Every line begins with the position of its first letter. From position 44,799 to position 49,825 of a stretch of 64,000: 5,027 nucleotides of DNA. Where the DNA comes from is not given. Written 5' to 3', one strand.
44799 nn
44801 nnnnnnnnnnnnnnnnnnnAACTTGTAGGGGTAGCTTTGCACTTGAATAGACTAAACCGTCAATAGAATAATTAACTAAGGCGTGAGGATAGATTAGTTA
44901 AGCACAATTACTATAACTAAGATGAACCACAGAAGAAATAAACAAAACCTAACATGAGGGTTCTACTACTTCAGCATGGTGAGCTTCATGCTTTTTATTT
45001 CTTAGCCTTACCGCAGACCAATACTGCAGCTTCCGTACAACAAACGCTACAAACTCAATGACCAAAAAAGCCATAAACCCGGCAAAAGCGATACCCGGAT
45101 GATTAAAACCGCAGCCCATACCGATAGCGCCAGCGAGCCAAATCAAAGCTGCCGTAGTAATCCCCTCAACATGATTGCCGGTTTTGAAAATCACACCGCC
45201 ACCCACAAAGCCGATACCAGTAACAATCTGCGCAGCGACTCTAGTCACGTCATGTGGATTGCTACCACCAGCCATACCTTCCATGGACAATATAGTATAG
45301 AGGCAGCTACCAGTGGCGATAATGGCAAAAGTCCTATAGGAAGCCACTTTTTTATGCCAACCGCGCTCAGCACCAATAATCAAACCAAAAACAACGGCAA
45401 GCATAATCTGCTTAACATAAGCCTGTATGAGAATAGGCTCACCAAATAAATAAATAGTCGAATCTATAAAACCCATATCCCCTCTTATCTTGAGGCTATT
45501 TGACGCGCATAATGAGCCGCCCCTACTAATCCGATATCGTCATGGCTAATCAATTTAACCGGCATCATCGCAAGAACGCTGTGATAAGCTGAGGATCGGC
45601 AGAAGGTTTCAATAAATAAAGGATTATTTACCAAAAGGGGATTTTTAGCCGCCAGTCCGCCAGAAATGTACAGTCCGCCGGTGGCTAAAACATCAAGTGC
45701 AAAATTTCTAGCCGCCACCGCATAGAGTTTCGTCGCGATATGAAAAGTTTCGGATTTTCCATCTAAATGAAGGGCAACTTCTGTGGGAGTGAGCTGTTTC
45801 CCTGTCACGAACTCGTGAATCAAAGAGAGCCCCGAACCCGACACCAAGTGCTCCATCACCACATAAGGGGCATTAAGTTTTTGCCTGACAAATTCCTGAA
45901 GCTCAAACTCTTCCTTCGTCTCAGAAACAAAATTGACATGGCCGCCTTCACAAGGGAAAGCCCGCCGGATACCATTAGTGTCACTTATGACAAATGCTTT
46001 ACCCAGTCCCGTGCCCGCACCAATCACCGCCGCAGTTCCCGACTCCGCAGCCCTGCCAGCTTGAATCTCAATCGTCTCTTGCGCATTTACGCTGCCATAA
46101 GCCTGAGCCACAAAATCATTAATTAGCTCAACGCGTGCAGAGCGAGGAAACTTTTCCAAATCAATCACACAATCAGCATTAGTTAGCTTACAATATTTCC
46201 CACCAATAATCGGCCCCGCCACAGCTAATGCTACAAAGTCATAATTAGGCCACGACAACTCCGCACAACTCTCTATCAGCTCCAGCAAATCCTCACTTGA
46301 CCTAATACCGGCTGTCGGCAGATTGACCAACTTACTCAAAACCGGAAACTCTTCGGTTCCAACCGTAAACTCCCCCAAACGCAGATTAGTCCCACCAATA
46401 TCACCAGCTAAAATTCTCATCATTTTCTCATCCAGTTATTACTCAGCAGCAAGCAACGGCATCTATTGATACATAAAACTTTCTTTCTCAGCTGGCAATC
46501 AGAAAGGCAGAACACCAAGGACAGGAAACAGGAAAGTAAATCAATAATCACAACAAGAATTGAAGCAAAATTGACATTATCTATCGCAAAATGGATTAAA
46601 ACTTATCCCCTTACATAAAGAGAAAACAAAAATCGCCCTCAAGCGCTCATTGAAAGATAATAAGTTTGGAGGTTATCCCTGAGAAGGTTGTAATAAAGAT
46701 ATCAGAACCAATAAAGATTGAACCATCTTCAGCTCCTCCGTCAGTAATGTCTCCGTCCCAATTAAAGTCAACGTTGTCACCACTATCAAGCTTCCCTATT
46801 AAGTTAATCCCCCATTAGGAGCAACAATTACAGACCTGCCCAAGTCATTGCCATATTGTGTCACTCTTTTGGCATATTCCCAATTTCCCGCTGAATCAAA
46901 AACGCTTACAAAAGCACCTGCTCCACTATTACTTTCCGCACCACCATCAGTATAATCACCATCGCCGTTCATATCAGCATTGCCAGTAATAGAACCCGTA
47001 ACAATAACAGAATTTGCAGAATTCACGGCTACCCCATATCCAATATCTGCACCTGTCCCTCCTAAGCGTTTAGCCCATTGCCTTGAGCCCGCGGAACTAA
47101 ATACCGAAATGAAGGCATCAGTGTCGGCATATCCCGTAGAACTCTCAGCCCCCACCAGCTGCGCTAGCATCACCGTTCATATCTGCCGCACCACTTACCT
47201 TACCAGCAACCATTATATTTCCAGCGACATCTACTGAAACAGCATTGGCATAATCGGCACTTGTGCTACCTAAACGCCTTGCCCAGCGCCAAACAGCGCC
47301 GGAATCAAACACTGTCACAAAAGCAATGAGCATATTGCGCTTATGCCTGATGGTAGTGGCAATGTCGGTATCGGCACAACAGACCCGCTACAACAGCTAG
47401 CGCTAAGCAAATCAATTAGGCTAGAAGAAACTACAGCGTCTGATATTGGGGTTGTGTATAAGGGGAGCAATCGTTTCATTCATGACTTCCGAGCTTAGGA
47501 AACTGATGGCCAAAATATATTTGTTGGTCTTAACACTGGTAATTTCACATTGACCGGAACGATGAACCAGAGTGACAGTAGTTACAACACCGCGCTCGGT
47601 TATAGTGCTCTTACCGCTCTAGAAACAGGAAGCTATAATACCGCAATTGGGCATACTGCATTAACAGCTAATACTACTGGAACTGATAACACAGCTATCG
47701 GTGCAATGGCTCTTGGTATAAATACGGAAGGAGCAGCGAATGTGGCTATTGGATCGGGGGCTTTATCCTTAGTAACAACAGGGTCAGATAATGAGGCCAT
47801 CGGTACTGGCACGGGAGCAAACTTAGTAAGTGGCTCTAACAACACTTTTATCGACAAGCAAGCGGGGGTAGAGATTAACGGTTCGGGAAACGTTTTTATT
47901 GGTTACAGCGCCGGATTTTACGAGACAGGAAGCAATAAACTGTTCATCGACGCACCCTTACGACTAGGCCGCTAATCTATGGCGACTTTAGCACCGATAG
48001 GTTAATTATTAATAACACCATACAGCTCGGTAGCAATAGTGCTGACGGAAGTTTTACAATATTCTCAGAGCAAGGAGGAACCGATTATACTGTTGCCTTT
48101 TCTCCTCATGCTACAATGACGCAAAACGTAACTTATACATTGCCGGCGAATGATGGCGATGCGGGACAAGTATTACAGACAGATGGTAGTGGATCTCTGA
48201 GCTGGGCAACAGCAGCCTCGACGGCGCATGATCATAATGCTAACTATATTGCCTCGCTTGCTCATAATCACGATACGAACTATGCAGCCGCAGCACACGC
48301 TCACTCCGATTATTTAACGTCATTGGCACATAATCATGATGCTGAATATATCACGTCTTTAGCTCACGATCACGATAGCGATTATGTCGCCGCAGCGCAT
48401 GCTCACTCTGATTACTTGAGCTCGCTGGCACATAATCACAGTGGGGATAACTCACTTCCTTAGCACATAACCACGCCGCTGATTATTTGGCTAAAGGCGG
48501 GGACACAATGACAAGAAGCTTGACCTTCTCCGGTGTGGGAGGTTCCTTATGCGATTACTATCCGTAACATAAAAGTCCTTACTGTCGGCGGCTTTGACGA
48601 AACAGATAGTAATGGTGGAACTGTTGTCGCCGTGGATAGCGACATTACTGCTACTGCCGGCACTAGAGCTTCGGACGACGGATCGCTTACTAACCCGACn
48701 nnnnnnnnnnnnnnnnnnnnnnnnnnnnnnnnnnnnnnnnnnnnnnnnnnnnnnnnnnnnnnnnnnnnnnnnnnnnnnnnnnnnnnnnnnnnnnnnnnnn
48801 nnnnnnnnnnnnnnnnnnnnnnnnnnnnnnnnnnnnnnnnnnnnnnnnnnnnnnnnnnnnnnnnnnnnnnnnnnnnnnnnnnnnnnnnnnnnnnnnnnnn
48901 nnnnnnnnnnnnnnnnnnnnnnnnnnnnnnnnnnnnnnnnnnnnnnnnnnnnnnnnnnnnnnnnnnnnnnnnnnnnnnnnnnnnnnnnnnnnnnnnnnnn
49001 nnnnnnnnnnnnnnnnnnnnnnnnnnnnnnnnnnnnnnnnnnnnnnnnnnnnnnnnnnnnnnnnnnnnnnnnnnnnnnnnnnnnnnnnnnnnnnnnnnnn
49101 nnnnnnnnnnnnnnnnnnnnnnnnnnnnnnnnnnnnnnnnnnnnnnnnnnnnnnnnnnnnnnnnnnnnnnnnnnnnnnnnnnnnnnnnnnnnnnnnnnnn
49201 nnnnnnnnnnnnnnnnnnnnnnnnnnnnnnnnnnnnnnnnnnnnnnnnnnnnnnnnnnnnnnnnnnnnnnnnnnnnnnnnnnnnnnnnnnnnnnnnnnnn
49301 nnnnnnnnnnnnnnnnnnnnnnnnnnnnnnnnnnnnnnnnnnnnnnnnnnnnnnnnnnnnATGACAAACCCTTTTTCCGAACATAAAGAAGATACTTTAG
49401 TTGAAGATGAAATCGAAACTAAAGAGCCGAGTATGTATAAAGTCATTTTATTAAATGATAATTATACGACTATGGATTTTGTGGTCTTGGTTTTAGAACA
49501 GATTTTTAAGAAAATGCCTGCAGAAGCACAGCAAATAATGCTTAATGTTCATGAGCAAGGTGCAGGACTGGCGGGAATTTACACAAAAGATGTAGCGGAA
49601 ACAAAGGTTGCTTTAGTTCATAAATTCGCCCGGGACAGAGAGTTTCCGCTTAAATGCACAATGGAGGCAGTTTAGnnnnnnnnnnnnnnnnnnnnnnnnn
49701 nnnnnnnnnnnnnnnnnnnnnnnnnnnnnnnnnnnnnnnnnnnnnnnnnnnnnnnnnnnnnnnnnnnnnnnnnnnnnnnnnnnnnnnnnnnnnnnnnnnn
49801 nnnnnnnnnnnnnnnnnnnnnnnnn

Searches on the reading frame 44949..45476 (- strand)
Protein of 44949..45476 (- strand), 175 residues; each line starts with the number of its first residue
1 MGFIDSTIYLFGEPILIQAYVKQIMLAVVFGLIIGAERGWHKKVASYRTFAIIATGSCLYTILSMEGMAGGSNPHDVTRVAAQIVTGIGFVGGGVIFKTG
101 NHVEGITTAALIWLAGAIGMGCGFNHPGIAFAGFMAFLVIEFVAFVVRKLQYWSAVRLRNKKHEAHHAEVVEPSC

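Call 17: search_protein_families(library=pfam, proteins=[window:44949-45476:-], max_evalue=0.00001)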
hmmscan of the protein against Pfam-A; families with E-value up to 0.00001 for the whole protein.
window:44949-45476:- (175 aa): 1 family
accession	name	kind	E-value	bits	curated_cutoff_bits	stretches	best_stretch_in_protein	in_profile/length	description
PF02308.21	MgtC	-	2e-31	109.3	31.4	1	24-143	1-114/121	MgtC family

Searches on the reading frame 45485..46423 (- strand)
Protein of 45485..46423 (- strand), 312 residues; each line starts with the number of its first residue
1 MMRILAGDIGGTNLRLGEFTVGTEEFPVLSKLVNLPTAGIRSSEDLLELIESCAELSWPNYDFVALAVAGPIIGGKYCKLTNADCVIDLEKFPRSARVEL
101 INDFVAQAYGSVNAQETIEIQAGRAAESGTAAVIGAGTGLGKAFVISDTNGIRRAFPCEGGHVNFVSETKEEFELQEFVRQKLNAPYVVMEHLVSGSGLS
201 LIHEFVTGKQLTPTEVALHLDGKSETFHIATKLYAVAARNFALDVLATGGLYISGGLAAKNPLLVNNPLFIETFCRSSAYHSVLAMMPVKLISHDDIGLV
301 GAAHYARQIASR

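Call 18: search_protein_families(library=pfam, proteins=[window:45485-46423:-], max_evalue=0.00001)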
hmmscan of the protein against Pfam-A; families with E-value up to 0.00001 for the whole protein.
window:45485-46423:- (312 aa): 1 family
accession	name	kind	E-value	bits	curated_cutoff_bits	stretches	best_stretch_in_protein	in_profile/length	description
PF02685.22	Glucokinase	-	2.4e-60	204.7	22.1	1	5-308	1-313/314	Glucokinase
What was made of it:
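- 45485..46423 (-): Glucokinase gene, the synteny anchor upstream of the locus. Pfam Glucokinase, E=2.4e-60 (call 18).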

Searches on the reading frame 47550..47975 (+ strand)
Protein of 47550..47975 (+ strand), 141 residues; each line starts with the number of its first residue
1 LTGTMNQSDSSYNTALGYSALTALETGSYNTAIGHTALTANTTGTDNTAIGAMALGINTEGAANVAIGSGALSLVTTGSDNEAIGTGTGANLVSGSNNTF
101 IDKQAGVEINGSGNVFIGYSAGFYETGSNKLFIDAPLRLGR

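Call 4: search_protein_families(library=pfam, proteins=[window:47550-47975:+], max_evalue=0.01)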
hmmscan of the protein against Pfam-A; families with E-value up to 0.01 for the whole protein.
window:47550-47975:+ (141 aa): 0 families

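Call 51: search_protein_families(library=phrogs, proteins=[window:47550-47975:+], max_evalue=0.01)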
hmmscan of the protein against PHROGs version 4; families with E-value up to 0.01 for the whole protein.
window:47550-47975:+ (141 aa): 3 families
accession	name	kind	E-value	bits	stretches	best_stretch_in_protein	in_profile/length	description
phrog_6002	-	head and packaging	7e-24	84.5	1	9-120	698-809/1183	virion structural protein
phrog_4636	-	tail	3e-15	56.7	1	8-121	267-388/763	tail spike protein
phrog_23837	-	head and packaging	4.1e-14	53.3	1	11-128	228-347/507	virion structural protein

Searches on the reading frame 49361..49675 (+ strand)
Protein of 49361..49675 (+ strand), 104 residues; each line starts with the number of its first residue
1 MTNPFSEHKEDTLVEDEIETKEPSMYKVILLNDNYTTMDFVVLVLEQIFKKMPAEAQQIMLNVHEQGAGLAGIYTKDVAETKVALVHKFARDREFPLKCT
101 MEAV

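Call 4: search_protein_families(library=pfam, proteins=[window:49361-49675:+], max_evalue=0.01)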
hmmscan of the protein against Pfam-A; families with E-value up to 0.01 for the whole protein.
window:49361-49675:+ (104 aa): 1 family
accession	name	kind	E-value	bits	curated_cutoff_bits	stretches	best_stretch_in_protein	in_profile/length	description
PF02617.22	ClpS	-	5.4e-34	116.3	23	1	21-100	1-80/80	ATP-dependent Clp protease adaptor protein ClpS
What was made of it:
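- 49361..49675 (+): clpS, the Clp adaptor. Pfam ClpS, E=5.4e-34 (call 4).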
